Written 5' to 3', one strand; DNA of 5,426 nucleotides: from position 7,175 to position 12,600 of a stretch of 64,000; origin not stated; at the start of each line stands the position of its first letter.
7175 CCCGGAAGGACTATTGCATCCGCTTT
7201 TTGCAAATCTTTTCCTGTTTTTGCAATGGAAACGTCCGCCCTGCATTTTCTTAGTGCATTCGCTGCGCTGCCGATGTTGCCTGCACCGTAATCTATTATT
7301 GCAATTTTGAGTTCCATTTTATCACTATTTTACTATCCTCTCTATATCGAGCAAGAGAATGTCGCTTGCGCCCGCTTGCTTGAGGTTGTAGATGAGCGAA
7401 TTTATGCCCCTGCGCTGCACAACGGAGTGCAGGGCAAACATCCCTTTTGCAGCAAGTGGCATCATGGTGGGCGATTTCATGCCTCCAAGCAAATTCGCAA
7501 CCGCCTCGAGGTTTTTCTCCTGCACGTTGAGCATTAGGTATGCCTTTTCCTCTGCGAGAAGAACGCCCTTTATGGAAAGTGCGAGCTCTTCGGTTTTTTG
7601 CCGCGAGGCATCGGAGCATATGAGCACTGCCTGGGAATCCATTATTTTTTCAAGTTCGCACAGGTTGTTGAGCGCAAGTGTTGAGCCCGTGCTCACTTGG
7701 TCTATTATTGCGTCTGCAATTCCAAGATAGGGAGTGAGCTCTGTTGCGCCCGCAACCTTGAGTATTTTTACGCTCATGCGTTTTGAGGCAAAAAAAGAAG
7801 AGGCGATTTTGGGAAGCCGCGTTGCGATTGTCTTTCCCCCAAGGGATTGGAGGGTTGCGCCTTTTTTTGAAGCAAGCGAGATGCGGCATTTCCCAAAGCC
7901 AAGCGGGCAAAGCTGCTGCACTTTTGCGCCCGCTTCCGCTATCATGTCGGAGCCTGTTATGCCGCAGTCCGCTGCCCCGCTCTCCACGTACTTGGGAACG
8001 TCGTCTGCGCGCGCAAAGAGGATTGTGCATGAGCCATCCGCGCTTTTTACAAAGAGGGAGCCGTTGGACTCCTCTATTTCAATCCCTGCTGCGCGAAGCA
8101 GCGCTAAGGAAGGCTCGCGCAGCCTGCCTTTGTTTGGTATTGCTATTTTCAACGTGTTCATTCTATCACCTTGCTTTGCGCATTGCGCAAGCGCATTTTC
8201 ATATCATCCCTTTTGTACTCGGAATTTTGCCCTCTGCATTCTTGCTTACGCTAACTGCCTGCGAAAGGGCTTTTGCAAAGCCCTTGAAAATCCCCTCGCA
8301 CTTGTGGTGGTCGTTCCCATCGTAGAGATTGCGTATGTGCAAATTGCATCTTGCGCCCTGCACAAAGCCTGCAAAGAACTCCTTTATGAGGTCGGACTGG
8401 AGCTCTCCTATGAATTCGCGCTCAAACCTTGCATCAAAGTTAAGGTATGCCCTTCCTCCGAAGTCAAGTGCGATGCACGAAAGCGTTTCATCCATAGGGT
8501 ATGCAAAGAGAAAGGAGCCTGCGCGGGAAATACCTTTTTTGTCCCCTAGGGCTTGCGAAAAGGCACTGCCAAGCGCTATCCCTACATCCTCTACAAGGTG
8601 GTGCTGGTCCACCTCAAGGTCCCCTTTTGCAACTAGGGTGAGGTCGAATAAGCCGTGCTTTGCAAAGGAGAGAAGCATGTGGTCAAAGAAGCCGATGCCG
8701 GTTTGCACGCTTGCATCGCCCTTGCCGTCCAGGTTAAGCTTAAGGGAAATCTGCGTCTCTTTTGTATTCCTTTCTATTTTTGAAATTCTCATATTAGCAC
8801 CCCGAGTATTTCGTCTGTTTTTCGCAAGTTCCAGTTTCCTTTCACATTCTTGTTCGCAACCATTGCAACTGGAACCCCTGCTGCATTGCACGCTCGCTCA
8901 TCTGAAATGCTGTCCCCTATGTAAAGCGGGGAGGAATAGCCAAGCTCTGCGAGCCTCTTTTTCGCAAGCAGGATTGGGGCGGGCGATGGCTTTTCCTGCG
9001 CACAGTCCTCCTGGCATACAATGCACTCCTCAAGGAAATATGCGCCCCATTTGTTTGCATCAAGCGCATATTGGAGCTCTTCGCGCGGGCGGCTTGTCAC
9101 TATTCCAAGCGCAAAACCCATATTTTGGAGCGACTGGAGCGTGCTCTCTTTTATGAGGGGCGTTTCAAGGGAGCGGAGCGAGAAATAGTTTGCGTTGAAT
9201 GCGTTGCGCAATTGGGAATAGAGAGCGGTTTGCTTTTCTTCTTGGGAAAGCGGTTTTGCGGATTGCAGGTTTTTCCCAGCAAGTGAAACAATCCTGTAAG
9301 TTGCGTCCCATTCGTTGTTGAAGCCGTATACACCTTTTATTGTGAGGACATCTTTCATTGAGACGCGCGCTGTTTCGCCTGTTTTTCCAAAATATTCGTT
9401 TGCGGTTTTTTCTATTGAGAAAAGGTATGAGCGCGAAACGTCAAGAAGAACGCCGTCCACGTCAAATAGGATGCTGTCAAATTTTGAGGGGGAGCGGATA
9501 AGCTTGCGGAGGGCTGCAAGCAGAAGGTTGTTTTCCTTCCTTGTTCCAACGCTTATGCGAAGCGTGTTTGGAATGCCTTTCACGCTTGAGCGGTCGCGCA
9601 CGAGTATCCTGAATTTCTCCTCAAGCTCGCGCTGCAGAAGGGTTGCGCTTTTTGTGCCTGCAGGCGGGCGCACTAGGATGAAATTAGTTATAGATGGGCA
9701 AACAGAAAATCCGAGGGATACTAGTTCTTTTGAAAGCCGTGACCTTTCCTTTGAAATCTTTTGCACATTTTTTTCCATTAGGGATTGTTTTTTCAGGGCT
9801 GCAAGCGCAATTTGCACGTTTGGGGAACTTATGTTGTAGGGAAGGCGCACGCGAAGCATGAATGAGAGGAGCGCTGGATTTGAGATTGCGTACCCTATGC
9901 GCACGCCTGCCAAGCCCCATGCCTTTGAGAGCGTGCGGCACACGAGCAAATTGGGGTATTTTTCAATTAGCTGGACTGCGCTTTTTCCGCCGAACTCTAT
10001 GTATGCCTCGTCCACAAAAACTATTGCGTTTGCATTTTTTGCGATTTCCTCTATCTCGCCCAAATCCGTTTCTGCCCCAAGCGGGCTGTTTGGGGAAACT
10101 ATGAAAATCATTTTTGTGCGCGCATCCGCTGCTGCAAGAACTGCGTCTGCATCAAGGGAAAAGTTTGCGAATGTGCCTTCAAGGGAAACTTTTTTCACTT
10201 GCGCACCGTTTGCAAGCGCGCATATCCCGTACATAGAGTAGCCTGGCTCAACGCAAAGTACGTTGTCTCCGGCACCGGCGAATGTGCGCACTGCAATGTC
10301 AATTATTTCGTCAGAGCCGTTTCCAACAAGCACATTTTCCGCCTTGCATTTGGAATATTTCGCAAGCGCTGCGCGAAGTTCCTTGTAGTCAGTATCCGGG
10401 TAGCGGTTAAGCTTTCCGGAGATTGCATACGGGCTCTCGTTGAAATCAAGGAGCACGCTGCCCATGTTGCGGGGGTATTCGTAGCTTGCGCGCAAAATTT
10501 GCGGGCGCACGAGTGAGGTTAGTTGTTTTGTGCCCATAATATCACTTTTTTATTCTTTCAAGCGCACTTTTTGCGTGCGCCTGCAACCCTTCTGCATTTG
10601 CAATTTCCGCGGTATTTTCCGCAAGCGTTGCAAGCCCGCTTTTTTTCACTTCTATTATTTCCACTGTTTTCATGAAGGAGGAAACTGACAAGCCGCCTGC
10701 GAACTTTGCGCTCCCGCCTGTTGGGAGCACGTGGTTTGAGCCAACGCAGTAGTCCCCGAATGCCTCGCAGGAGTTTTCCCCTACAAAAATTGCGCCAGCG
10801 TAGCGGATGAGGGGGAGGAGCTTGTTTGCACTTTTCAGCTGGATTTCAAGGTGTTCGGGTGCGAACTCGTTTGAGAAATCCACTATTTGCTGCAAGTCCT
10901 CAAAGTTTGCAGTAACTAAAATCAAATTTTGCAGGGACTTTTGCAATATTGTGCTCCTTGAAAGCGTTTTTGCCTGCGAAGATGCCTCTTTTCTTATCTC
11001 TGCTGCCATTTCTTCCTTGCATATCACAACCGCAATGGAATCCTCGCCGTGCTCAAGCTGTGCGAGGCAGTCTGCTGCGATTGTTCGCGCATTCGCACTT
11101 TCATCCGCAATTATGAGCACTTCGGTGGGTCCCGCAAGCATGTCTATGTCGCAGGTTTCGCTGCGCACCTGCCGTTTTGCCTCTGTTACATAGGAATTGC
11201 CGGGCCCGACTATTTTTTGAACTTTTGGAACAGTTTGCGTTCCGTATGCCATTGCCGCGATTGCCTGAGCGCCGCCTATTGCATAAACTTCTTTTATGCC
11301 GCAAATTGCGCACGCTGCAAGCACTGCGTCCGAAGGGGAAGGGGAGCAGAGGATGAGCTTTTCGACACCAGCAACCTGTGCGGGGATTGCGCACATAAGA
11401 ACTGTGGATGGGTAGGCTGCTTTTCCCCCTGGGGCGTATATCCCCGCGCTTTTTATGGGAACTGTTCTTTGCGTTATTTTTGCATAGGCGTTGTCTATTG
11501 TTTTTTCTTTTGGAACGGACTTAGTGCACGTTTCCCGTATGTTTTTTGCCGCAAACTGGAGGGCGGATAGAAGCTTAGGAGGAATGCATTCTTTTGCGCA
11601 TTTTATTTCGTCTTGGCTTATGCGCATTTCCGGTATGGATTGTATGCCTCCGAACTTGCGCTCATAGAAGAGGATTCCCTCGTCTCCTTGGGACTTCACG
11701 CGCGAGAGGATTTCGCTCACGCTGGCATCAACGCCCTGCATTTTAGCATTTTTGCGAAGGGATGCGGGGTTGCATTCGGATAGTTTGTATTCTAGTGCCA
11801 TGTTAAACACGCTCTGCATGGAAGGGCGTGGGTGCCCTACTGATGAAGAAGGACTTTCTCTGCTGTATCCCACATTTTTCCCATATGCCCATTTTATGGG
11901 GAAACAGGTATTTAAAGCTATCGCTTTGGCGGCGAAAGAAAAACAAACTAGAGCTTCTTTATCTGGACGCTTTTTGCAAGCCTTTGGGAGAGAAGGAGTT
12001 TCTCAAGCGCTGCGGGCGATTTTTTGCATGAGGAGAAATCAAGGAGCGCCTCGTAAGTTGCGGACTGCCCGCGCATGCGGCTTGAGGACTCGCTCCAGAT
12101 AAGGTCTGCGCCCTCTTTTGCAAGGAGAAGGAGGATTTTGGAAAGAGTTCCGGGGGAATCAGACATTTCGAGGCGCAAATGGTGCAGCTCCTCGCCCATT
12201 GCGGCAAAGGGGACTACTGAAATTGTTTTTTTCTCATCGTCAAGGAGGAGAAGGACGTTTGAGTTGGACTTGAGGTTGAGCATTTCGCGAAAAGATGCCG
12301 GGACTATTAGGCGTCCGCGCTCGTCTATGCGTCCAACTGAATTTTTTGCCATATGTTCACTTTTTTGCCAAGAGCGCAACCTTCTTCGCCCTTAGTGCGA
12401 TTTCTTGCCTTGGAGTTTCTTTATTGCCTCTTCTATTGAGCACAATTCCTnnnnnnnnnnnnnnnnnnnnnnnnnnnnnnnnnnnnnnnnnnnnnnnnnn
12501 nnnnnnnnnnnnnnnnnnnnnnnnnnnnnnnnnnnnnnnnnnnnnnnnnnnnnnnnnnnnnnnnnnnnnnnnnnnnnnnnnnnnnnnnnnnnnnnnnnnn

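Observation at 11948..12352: AbrB-fold DNA-binding domain fused to an ACT domain between hisS and hisD - possible histidine-responsive regulator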

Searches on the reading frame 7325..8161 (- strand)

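Call 3: search_protein_families(library=pfam, proteins=[window:7325-8161:-], max_evalue=1)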
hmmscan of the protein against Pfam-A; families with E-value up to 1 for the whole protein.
window:7325-8161:- (278 aa): 2 families
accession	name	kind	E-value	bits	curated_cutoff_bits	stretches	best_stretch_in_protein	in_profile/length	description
PF01634.23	HisG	-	3.3e-47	160.8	25.5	1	51-193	1-152/158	ATP phosphoribosyltransferase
PF08029.16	HisG_C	-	1.4e-22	80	23.5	1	203-275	1-73/73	HisG, C-terminal domain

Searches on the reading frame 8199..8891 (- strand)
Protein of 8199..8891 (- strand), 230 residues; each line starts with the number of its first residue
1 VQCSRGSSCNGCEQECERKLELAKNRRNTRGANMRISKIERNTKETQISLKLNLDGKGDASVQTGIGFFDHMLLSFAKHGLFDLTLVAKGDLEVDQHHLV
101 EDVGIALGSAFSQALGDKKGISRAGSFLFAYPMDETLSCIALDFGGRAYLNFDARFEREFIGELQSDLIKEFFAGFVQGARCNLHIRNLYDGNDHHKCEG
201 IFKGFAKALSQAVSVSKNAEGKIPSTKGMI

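Call 3: search_protein_families(library=pfam, proteins=[window:8199-8891:-], max_evalue=1)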
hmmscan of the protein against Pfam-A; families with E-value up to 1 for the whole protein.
window:8199-8891:- (230 aa): 1 family
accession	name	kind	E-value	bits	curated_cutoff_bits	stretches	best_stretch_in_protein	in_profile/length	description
PF00475.24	IGPD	-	5.5e-59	198.8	27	1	64-209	1-144/144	Imidazoleglycerol-phosphate dehydratase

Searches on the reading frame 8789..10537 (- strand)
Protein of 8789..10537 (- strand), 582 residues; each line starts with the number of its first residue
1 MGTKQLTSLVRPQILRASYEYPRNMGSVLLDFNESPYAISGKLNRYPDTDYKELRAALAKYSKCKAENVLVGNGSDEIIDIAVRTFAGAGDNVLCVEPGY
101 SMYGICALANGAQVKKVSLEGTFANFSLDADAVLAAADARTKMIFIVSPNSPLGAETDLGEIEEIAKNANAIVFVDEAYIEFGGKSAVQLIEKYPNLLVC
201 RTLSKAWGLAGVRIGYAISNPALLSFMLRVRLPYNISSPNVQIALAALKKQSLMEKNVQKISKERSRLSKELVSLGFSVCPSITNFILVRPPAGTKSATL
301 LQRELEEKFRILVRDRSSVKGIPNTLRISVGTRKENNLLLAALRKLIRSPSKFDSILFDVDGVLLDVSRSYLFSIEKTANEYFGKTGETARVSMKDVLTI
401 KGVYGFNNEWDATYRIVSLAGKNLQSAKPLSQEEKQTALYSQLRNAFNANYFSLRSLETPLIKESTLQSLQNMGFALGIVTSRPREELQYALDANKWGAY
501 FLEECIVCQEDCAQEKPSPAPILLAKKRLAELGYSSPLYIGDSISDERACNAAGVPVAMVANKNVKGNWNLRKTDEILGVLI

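Call 3: search_protein_families(library=pfam, proteins=[window:8789-10537:-], max_evalue=1)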
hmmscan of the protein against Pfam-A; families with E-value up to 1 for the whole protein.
window:8789-10537:- (582 aa): 9 families
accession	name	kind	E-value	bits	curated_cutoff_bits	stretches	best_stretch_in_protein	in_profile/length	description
PF00155.27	Aminotran_1_2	-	1.2e-66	225.8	19.7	1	37-343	29-361/361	Aminotransferase class I and II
PF13419.12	HAD_2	-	1.8e-22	80.8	23.8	1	356-560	1-178/178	Haloacid dehalogenase-like hydrolase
PF00702.32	Hydrolase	-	1.2e-13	52.4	26.4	1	354-554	2-191/191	haloacid dehalogenase-like hydrolase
PF01053.26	Cys_Met_Meta_PP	-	3.2e-09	36.3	27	1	78-179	79-176/381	Cys/Met metabolism PLP-dependent enzyme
PF00266.25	Aminotran_5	-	5e-05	22.9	21.5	1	49-178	43-177/371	Aminotransferase class-V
PF01041.23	DegT_DnrJ_EryC1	-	0.00042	20.1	19.8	1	51-178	26-147/360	DegT/DnrJ/EryC1/StrS aminotransferase family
PF04864.19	Alliinase_C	-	0.021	14.2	22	1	65-218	65-207/363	Allinase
PF12710.13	HAD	-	0.12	13.2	27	0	356-546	1-184/189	haloacid dehalogenase-like hydrolase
PF24591.1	Phage_YunG-like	-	0.23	11.7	27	0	5-58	26-78/99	Phage YunG-like protein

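Call 90: search_protein_families(library=ncbifam, proteins=[window:8789-10537:-], max_evalue=0.00001)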
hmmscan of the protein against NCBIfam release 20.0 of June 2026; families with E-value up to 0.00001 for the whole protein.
window:8789-10537:- (582 aa): 81 families (the best 25 are shown)
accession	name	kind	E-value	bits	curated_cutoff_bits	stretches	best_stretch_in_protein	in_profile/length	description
TIGR01141.1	hisC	equivalog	1e-98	330.5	276.55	1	21-345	17-348/349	histidinol-phosphate transaminase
NF002877.0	PRK03317.1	equivalog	3.2e-74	250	409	1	31-349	52-369/374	histidinol-phosphate transaminase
NF002726.0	PRK02610.1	equivalog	1.2e-61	208.7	391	1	41-348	58-370/374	histidinol-phosphate transaminase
TIGR01140.1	L_thr_O3P_dcar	equivalog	1.1e-58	198.9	290.55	1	41-344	40-331/331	threonine-phosphate decarboxylase CobD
NF002878.0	PRK03321.1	subfamily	2.4e-57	194.3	374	1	41-347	49-349/352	histidinol-phosphate transaminase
NF003496.0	PRK05166.1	equivalog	8.3e-56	189.3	540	1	39-346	61-369/373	histidinol-phosphate transaminase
NF006014.0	PRK08153.1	equivalog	1.2e-46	159.3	510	1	42-349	61-366/370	pyridoxal phosphate-dependent aminotransferase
NF006580.0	PRK09105.1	subfamily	2.6e-46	158.2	444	1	24-349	45-373/375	pyridoxal phosphate-dependent aminotransferase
NF051461.1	pyoverd_PtaA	equivalog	1.3e-41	142.5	500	1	21-340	30-353/359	pyoverdine biosynthesis transaminase PtaA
NF041364.1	GntC_guanitoxin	equivalog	2.9e-39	135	415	1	49-308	37-317/356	guanitoxin biosynthesis PLP-dependent (S)-gamma-hydroxy-L-arginine cyclodehydratase GntC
NF005915.1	PRK07908.1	equivalog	3.2e-33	115.5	360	1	41-343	39-331/332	Rv2231c family histidinol phosphate aminotransferase CobC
NF004870.0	PRK06225.1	equivalog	3.5e-32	111.6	351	1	42-315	58-339/380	pyridoxal phosphate-dependent aminotransferase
NF053748.1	bifunc_CobBC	exception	5.8e-30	104.3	950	1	41-298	507-757/797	bifunctional hydrogenobyrinic acid a,c-diamide synthase/histidinol phosphate aminotransferase CobBC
NF005021.0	PRK06425.1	equivalog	4.1e-27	95.2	353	1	30-348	19-332/335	histidinol-phosphate aminotransferase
TIGR03540.1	DapC_direct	equivalog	4e-26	91.8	593.25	1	53-309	71-345/383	LL-diaminopimelate aminotransferase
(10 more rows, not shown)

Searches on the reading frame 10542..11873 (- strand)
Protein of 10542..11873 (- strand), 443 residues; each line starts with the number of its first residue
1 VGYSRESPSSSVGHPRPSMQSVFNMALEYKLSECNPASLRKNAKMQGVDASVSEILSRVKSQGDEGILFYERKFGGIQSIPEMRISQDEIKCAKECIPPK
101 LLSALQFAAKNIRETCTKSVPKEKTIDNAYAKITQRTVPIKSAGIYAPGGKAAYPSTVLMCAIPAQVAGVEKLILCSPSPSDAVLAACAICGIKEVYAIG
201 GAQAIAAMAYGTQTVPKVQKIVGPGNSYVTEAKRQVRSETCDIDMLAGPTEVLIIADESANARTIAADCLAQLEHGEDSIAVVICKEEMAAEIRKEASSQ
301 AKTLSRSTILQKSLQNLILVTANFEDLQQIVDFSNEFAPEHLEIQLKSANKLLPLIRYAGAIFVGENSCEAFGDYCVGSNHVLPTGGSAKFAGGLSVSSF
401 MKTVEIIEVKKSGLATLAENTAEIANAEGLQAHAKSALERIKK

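Call 3: search_protein_families(library=pfam, proteins=[window:10542-11873:-], max_evalue=1)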
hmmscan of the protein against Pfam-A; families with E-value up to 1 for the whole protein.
window:10542-11873:- (443 aa): 1 family
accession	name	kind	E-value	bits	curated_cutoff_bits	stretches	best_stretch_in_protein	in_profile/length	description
PF00815.25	Histidinol_dh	-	1.4e-145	485.8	27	1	40-440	3-410/411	Histidinol dehydrogenase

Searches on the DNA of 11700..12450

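Call 64: search_rna_families(source=window, start=11700, end=12450, threshold=evalue, max_evalue=1)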
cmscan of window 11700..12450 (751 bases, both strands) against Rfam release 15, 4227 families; matches with E-value up to 1: 0.
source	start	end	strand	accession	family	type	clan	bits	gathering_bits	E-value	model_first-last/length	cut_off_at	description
